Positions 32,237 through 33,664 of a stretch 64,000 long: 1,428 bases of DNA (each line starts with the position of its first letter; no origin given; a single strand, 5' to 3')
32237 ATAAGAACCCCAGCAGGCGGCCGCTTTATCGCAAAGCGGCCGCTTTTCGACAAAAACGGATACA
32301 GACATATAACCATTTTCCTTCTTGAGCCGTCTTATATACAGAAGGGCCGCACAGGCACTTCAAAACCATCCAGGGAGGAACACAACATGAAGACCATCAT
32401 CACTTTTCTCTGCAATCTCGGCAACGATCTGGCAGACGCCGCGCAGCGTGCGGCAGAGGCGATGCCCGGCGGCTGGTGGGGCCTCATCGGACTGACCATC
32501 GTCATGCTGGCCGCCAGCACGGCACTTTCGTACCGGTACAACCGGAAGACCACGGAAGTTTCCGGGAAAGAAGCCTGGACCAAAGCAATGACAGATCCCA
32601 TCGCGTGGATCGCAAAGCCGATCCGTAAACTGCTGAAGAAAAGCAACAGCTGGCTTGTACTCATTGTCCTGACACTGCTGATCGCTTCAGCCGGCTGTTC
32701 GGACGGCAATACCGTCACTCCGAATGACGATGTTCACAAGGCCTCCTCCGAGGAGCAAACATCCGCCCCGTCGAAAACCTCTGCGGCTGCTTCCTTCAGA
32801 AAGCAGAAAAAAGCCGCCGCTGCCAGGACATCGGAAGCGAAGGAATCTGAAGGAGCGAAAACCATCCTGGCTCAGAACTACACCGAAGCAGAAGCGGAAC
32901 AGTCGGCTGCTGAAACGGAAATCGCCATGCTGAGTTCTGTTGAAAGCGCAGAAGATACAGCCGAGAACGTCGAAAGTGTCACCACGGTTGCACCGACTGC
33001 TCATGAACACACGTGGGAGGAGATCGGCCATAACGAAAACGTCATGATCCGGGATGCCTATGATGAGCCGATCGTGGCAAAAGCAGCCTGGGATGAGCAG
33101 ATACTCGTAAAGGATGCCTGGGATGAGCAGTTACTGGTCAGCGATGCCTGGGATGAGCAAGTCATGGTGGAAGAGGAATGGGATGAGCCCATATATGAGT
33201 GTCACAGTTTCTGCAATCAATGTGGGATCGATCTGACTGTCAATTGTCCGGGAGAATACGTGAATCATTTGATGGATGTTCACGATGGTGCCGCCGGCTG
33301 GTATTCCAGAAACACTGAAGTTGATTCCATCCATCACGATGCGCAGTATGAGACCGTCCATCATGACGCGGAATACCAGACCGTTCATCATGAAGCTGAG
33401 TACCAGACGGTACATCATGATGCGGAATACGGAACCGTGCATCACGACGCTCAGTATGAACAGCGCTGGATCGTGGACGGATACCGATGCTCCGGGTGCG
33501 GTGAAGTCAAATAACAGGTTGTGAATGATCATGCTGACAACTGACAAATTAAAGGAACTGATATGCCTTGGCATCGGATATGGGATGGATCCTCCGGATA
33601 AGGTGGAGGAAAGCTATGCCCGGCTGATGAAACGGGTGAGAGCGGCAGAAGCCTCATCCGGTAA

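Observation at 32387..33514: Second gene encodes a circularly module-swapped paralogue of the sigma factor's ectodomain, with two possible membrane-anchoring modes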

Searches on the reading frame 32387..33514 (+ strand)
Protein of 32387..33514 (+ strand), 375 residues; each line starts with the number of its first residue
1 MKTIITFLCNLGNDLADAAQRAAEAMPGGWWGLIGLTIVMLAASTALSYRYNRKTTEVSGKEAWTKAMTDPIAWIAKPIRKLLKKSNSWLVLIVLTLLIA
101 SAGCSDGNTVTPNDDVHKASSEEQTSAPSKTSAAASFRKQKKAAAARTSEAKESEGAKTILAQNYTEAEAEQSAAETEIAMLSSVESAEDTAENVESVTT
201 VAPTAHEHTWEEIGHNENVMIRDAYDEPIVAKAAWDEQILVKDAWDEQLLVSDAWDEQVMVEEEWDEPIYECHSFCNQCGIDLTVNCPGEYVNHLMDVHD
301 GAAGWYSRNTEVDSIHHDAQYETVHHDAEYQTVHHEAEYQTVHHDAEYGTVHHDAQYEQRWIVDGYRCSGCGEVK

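Call 4: search_protein_families(library=pfam, proteins=[window:32387-33514:+], max_evalue=0.1)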
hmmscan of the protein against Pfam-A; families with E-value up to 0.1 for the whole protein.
window:32387-33514:+ (375 aa): 1 family
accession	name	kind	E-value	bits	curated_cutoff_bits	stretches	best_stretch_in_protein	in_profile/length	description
PF16981.10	Chi-conotoxin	-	0.00037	21.1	27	1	91-126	6-40/60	chi-Conotoxin or t superfamily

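Call 7: search_protein_families(library=ncbifam, proteins=[window:32387-33514:+], max_evalue=0.1)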
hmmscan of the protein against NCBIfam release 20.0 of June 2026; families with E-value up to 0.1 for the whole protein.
window:32387-33514:+ (375 aa): 0 families

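Call 8: find_homologous_proteins(query=window:32387-33511:+, max_evalue=0.001)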
Query window:32387-33511:+ (375 aa): 1611 proteins with E <= 0.001 among 8000 candidates; the best 120 are listed.
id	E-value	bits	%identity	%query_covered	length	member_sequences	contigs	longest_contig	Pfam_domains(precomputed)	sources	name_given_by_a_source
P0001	6.6e-251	850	100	100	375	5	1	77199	-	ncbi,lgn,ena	-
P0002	6.2e-50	189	52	47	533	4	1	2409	PF04542.21,PF08281.19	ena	-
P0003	1.1e-46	178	53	46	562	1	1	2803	-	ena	-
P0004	6.0e-46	175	44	43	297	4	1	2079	-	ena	-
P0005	3.4e-44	170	38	43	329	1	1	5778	-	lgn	-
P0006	1.3e-41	161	49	47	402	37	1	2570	PF00395.26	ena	-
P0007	3.7e-41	160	49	47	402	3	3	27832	PF00395.26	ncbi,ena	-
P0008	3.4e-39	153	48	38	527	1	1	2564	-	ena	-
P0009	6.3e-39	152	49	47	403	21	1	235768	PF00395.26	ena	-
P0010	1.2e-38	151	49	38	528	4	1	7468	-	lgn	-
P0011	2.9e-38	150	44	46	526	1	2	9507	-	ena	-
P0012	5.1e-38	149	48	38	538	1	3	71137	-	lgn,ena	-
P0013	8.9e-38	149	47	38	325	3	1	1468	-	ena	-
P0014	9.4e-38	149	47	38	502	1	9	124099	-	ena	-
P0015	1.1e-37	148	47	38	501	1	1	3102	-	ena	-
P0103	3.1e-33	134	45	46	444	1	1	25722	-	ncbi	-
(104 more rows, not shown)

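Call 41: find_encoding_contigs(protein=P0001, flank=10000, max_places=4)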
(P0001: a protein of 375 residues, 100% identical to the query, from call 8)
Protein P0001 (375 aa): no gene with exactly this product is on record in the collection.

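Call 43: find_encoding_contigs(protein=P0002, flank=10000, max_places=3)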
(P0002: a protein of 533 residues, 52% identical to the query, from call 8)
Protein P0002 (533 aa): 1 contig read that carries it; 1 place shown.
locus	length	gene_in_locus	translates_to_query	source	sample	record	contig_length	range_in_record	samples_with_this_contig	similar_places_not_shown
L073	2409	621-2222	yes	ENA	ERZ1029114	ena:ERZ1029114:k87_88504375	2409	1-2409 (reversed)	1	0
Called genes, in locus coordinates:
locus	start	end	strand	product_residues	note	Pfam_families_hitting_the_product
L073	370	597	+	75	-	-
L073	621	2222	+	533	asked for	PF04542:Sigma70_r2 (faint), PF08281:Sigma70_r4_2 (weak)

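Call 70: search_protein_families(library=pfam, proteins=[P0103, P0014], max_evalue=0.0001)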
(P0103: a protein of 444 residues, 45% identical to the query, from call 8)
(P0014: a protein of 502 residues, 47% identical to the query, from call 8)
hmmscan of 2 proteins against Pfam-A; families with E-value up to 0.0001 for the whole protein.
P0103 (444 aa): 0 families

P0014 (502 aa): 0 families

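Call 85: find_encoding_contigs(protein=P0128, flank=10000, max_places=2)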
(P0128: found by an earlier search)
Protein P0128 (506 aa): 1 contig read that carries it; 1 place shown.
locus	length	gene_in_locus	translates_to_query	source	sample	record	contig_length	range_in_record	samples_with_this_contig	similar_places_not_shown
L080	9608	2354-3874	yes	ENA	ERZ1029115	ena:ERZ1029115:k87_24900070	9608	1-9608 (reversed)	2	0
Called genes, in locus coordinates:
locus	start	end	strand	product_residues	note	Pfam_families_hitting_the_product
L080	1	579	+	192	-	?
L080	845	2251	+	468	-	-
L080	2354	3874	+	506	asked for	PF04542:Sigma70_r2, PF04545:Sigma70_r4 (weak), PF08281:Sigma70_r4_2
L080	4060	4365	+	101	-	PF13560:HTH_31, PF12844:HTH_19, PF01381:HTH_3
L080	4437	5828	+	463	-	PF00188:CAP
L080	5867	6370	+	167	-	-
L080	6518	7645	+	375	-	-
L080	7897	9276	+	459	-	PF12844:HTH_19 (weak), PF13560:HTH_31 (weak), PF13744:HTH_37 (weak), PF01381:HTH_3, PF13443:HTH_26 (faint), PF07804:HipA_C (faint)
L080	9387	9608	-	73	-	?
